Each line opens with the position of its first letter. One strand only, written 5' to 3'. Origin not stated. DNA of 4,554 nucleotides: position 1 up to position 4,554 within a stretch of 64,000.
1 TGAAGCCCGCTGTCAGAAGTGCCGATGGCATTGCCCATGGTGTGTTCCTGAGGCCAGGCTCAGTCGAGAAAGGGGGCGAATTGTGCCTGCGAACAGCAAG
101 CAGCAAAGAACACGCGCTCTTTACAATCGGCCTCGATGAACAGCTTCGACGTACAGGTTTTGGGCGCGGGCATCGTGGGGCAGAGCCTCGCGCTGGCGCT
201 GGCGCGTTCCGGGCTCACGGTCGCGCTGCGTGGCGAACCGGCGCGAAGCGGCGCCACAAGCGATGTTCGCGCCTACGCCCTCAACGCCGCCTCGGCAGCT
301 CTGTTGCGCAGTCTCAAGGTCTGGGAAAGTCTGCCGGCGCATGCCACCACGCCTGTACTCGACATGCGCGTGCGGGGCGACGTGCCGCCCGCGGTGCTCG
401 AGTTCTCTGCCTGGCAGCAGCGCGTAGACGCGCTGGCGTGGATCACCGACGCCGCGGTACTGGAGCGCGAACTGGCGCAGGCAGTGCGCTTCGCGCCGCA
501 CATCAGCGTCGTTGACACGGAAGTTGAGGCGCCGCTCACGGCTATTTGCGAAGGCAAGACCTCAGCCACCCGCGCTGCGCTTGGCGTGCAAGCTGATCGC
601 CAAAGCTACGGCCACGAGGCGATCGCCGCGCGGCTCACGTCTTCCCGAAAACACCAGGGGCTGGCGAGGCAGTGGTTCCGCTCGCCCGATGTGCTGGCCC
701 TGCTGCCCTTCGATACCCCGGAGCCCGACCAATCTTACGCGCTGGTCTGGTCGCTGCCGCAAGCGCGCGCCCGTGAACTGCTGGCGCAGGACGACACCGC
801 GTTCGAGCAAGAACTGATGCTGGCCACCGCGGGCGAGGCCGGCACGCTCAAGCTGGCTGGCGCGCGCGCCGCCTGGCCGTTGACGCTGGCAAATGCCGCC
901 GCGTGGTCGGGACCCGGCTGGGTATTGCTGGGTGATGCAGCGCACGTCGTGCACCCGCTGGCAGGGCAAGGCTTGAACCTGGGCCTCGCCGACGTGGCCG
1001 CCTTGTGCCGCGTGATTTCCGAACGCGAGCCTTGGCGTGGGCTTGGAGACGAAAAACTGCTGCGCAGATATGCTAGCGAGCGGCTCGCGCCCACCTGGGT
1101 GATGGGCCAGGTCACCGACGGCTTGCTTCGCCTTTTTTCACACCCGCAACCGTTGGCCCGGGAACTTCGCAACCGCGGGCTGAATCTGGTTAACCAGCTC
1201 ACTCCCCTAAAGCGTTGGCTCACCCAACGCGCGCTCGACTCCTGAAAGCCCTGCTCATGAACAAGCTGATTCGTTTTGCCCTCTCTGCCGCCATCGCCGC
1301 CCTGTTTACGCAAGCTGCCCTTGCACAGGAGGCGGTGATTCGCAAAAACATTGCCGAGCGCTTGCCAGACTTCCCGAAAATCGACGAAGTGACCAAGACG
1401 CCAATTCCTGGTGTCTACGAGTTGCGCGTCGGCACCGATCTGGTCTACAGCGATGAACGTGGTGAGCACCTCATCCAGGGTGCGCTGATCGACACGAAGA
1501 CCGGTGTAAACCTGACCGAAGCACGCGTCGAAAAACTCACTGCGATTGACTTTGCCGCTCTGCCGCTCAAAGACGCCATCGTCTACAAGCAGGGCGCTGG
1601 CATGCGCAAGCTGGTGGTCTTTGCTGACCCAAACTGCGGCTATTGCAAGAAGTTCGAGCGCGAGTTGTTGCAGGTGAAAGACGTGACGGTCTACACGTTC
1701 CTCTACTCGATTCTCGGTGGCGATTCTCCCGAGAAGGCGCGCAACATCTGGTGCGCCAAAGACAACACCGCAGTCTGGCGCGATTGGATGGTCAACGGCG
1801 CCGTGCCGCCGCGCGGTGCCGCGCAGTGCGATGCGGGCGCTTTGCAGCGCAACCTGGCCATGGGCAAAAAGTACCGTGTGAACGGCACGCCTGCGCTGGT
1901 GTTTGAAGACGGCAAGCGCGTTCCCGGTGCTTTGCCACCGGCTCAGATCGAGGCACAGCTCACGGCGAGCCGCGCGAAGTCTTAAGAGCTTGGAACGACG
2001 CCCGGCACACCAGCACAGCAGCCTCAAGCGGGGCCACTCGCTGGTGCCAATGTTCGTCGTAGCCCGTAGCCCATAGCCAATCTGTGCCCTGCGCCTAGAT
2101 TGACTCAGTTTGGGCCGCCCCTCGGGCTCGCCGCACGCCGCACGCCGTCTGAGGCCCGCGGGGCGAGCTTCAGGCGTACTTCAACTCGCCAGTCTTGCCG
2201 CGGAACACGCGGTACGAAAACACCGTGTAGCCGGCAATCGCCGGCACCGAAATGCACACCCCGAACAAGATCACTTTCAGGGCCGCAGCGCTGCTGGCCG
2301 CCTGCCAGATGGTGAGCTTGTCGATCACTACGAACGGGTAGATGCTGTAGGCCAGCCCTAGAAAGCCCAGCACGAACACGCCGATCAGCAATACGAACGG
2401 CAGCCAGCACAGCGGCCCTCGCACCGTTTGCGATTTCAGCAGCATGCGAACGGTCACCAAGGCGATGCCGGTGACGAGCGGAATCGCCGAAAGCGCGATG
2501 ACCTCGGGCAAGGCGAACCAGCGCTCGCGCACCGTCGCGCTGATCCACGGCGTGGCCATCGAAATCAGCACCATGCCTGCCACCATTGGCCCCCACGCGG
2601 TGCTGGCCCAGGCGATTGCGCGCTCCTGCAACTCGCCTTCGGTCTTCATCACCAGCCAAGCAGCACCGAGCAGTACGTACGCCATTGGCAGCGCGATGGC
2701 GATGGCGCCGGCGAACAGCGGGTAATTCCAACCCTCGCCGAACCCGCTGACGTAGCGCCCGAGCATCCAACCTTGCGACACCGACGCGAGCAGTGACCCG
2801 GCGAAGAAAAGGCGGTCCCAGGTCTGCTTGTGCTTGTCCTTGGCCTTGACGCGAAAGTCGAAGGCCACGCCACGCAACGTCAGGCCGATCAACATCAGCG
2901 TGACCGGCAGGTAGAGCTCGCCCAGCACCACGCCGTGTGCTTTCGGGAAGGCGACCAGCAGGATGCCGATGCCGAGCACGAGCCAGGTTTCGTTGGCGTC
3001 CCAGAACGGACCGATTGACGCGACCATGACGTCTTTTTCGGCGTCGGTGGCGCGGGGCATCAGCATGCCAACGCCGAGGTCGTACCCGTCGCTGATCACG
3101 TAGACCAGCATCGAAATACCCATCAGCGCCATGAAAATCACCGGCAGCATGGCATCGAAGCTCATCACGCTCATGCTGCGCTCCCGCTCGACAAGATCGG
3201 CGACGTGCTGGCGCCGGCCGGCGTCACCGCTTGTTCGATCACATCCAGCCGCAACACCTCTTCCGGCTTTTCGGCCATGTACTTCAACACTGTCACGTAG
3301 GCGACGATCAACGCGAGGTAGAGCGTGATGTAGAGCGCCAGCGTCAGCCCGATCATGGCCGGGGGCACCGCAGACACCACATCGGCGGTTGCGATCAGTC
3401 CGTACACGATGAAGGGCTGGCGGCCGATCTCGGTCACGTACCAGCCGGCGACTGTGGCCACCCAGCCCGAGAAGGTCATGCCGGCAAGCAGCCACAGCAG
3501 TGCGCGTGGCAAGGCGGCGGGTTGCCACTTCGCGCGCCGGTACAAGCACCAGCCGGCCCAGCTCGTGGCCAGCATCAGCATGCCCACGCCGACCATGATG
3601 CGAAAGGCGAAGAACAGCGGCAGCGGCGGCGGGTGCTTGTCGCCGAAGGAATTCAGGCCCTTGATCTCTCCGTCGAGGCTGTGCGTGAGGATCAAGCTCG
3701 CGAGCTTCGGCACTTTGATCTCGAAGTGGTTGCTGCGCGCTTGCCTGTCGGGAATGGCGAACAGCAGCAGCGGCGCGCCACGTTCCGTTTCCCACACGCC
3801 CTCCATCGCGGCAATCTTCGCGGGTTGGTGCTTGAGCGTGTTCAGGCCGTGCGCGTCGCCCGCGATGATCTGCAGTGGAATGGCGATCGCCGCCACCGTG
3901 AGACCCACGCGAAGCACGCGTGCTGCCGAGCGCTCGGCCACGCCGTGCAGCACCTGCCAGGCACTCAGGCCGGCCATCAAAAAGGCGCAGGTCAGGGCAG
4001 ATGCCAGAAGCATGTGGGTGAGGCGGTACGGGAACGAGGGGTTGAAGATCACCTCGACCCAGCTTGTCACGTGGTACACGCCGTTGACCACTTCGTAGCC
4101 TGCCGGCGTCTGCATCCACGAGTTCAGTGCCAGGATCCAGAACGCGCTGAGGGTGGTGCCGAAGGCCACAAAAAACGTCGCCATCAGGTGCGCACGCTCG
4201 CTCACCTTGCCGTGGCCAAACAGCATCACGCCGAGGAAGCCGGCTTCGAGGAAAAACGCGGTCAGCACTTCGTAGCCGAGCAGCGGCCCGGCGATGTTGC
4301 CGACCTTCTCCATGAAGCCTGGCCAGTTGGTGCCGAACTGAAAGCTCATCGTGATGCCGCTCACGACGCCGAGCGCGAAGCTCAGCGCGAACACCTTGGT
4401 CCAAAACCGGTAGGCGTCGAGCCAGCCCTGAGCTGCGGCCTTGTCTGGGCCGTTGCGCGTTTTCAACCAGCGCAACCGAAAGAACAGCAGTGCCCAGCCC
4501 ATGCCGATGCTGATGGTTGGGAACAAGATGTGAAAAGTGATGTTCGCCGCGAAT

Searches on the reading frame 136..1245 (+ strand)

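Call 55: search_protein_families(library=pfam, proteins=[window:136-1245:+], max_evalue=0.001)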
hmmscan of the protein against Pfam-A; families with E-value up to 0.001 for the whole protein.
window:136-1245:+ (369 aa): 3 families
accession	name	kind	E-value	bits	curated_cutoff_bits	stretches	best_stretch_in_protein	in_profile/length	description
PF01494.25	FAD_binding_3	-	3.4e-23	82.9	22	1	127-321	145-343/349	FAD binding domain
PF08491.16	SE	-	1.4e-06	28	20.1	1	254-346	124-217/276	Squalene epoxidase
PF01266.30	DAO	-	2.8e-05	24.2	27.9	1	5-114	1-125/353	FAD dependent oxidoreductase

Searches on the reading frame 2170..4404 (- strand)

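Call 55: search_protein_families(library=pfam, proteins=[window:2170-4404:-], max_evalue=0.001)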
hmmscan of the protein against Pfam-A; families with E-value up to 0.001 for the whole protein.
window:2170-4404:- (744 aa): 1 family
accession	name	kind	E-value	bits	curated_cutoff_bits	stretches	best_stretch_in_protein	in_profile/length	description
PF02322.20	Cyt_bd_oxida_II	-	5.2e-81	272.7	35.6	1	420-734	1-302/302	Cytochrome bd terminal oxidase subunit II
